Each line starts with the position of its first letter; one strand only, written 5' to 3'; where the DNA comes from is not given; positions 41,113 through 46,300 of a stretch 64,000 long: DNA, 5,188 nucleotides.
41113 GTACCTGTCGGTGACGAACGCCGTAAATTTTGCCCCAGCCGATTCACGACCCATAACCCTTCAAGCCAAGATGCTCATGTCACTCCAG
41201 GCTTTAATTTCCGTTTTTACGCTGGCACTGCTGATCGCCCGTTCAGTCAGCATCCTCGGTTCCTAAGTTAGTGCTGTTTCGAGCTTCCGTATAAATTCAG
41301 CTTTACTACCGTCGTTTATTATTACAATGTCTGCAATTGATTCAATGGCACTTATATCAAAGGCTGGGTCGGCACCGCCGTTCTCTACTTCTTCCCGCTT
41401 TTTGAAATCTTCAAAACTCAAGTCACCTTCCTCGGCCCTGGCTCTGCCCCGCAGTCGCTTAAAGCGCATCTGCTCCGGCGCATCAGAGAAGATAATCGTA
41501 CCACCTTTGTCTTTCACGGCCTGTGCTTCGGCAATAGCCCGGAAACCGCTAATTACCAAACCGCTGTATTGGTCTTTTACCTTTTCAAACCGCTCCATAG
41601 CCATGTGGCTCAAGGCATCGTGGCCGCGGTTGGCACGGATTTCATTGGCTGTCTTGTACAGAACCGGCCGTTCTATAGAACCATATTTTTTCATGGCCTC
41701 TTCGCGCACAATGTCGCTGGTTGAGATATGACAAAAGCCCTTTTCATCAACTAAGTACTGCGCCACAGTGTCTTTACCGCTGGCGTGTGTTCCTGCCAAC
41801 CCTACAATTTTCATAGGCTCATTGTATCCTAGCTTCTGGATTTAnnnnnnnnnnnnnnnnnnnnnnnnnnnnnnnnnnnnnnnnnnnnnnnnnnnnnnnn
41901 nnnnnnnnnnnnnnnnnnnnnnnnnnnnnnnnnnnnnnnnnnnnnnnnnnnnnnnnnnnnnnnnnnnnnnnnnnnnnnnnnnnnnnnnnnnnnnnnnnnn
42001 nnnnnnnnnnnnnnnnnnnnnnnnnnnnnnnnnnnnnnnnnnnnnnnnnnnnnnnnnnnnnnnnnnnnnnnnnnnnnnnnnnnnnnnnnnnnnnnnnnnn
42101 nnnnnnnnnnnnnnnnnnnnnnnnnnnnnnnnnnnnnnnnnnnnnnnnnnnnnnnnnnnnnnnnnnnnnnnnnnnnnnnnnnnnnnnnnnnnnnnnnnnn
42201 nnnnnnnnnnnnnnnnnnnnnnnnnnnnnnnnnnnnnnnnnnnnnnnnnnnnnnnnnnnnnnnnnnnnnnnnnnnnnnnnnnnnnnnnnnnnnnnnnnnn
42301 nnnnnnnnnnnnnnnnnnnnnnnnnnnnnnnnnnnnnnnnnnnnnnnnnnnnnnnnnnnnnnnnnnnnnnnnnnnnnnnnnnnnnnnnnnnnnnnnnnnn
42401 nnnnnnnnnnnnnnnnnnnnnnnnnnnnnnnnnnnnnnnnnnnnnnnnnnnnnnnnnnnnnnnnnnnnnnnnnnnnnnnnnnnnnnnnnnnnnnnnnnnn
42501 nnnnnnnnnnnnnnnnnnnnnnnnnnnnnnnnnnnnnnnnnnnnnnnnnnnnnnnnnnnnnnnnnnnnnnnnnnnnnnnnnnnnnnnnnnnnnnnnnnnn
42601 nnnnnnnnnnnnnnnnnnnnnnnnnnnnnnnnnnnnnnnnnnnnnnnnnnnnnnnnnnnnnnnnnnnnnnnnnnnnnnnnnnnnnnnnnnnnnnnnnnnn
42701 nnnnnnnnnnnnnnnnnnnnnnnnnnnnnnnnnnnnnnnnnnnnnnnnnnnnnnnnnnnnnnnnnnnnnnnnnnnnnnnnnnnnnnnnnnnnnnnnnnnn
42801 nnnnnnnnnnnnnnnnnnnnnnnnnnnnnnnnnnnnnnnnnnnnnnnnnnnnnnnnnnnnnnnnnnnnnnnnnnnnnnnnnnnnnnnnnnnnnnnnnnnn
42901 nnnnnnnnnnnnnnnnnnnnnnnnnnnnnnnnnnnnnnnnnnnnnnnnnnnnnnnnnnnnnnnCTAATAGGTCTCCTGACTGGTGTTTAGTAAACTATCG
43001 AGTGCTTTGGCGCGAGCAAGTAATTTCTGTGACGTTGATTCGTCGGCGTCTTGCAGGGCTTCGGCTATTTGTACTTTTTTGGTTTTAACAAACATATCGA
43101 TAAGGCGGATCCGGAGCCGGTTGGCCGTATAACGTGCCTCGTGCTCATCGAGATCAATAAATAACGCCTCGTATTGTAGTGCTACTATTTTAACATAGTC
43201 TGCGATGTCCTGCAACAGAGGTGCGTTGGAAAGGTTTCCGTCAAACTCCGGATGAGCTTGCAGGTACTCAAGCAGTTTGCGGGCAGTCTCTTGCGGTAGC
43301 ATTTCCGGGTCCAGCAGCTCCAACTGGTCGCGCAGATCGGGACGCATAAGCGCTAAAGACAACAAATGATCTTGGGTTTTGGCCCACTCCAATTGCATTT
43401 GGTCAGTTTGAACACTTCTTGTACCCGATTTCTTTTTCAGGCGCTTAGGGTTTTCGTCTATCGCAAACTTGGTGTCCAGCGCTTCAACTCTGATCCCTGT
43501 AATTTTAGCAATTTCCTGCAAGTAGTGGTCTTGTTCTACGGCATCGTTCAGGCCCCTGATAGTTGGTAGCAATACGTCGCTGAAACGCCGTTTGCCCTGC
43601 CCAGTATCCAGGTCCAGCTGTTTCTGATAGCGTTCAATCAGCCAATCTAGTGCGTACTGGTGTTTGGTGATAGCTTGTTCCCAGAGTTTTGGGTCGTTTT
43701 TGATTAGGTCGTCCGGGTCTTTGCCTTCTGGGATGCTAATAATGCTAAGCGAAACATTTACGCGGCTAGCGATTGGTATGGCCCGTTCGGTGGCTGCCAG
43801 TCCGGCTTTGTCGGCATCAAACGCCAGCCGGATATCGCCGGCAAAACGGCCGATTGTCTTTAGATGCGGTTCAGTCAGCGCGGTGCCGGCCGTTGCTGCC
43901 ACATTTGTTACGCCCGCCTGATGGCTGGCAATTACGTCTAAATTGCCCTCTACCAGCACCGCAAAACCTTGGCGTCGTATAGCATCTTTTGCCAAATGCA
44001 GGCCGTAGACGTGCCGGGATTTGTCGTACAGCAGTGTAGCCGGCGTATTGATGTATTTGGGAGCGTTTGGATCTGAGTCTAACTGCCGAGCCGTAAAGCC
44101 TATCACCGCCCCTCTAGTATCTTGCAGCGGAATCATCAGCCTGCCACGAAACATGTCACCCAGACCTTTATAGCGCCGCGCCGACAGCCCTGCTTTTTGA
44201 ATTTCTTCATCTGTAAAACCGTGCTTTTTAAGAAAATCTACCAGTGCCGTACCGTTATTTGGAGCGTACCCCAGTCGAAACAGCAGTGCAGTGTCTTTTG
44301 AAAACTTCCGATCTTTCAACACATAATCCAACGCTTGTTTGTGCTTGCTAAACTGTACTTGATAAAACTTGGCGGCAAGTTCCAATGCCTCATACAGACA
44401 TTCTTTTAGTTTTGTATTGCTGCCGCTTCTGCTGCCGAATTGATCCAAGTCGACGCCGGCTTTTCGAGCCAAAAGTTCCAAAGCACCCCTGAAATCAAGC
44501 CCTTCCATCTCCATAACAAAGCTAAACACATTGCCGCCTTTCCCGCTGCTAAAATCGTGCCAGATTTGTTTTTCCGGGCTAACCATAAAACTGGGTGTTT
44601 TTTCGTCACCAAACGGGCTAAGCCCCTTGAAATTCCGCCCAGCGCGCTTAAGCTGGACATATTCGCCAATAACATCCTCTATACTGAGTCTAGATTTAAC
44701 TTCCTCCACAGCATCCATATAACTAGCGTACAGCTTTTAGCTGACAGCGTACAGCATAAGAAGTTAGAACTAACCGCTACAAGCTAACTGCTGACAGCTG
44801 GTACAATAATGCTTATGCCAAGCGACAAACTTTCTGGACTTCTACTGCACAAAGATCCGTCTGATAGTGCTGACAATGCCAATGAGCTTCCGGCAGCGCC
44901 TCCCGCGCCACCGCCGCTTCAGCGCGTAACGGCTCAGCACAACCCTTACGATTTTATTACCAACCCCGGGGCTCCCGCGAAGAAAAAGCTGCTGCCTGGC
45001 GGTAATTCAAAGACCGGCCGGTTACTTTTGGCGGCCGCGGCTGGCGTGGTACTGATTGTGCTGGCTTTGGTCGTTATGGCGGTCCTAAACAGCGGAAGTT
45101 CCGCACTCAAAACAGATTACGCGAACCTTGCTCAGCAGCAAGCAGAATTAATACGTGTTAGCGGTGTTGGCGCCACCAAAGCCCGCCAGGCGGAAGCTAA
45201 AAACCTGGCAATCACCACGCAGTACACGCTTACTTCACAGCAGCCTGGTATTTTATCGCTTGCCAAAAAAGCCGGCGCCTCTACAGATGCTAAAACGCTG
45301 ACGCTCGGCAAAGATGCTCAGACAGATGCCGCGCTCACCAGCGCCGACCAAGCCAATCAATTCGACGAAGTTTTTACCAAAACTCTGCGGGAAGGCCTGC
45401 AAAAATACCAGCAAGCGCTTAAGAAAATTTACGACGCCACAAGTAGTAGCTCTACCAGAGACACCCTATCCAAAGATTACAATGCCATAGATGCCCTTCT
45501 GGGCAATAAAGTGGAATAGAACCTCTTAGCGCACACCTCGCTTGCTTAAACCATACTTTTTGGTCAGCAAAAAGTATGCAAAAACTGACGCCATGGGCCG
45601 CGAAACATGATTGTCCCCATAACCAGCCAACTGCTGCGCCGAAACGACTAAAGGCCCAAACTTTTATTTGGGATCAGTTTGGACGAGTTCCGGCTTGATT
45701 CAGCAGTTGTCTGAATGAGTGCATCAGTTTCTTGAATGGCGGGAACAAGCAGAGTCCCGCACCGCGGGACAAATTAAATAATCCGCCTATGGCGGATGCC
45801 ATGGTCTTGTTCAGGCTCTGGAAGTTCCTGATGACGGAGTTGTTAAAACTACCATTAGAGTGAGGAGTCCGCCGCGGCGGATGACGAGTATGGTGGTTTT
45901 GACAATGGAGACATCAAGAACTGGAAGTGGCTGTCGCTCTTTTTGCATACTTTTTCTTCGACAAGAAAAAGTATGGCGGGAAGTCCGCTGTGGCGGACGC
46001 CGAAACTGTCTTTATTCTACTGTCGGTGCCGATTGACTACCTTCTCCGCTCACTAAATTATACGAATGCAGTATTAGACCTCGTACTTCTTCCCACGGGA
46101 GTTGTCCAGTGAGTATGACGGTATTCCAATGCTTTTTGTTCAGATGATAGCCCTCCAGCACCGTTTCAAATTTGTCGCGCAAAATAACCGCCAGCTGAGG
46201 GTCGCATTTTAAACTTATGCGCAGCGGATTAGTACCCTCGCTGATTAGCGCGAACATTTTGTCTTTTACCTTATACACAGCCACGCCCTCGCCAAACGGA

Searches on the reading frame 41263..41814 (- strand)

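Call 100: search_protein_families(library=pfam, proteins=[window:41263-41814:-], max_evalue=0.0001)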
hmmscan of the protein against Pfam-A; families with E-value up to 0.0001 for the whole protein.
window:41263-41814:- (183 aa): 5 families
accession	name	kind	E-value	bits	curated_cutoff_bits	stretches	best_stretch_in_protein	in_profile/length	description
PF13207.12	AAA_17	-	4.1e-12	47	27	1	8-128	2-127/136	AAA domain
PF13238.12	AAA_18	-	1.1e-09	39.3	29.4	1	4-129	1-116/128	AAA domain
PF00406.28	ADK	-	3e-06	27.9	26.8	1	7-123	2-122/151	Adenylate kinase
PF21448.3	DNMK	-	1.1e-05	25.7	27.1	0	2-30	1-29/232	Deoxynucleotide monophosphate kinase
PF13671.12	AAA_33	-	3.7e-05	24.5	27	0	6-129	4-123/143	AAA domain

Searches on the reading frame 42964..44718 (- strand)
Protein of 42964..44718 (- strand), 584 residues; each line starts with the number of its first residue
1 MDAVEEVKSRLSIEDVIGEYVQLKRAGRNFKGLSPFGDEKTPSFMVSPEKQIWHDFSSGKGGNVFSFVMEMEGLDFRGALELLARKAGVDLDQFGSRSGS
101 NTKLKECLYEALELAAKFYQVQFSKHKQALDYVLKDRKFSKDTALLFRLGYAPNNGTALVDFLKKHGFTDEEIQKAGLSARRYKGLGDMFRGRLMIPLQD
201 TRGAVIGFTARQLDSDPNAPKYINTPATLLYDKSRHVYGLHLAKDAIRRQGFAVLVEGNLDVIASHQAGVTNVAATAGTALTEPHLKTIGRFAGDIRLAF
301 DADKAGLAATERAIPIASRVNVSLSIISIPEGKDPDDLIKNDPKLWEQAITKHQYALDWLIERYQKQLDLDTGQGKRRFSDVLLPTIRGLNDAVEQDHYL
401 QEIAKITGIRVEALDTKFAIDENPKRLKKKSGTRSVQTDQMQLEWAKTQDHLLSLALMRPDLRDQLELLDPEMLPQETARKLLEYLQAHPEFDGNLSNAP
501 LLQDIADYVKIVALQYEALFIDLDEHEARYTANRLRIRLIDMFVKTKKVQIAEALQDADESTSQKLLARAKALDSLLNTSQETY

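Call 16: search_protein_families(library=pfam, proteins=[window:42964-44718:-])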
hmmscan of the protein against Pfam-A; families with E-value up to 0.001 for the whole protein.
window:42964-44718:- (584 aa): 7 families
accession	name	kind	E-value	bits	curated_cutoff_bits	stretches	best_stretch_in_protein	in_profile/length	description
PF08275.17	DNAG_N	-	2.3e-32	112.2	26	1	119-244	2-128/128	DNA primase catalytic core, N-terminal domain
PF01807.25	Zn_ribbon_DnaG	-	7.5e-29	99.9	24.9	1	3-92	5-94/98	CHC2 zinc finger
PF13155.12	Toprim_2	-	2.8e-19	69.7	22.1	1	254-339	1-88/88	Toprim-like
PF10410.14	DnaB_bind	-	8.1e-13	48.9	20.6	1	358-411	2-55/56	DnaB-helicase binding domain of primase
PF13662.12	Toprim_4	-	4.2e-11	43.4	25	1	253-323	3-80/85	Toprim domain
PF01751.28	Toprim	-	1.1e-08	35.5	23.1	1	254-319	3-86/96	Toprim domain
PF13362.12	Toprim_3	-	3.9e-05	24.5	27.2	1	254-340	3-90/95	Toprim domain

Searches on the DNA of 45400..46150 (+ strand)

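Call 8: search_rna_families(source=window, start=45400, end=46150, threshold=evalue, max_evalue=10, show_alignments=3)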
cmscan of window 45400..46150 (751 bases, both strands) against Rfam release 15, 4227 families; matches with E-value up to 10: 1.
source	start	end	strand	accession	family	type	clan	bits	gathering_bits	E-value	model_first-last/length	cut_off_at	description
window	45977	46002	-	RF01713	Moco-II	Cis-reg;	-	15.6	35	7.1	12-38/46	no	Moco-II RNA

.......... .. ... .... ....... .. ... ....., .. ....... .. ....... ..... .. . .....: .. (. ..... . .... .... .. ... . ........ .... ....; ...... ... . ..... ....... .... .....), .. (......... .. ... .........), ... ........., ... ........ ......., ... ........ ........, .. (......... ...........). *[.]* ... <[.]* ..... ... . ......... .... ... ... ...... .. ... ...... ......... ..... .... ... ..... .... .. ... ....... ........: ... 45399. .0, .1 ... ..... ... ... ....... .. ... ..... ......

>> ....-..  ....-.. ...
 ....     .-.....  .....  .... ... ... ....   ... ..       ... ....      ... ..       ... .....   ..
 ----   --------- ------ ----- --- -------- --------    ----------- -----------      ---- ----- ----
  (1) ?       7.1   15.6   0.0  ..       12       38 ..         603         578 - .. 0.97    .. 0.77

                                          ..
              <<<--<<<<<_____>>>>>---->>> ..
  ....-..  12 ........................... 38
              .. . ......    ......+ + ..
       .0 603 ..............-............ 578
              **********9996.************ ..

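Call 40: search_dna_similar(query=window:45520-46014:+, collection=phages, mode=distant, max_evalue=0.01)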
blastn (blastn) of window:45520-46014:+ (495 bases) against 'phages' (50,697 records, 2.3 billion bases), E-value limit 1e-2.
No match.

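Call 41: search_dna_similar(query=window:45520-46014:+, collection=plasmids, mode=distant, max_evalue=0.01)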
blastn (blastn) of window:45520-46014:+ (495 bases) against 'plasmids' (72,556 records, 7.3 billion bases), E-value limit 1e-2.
No match.
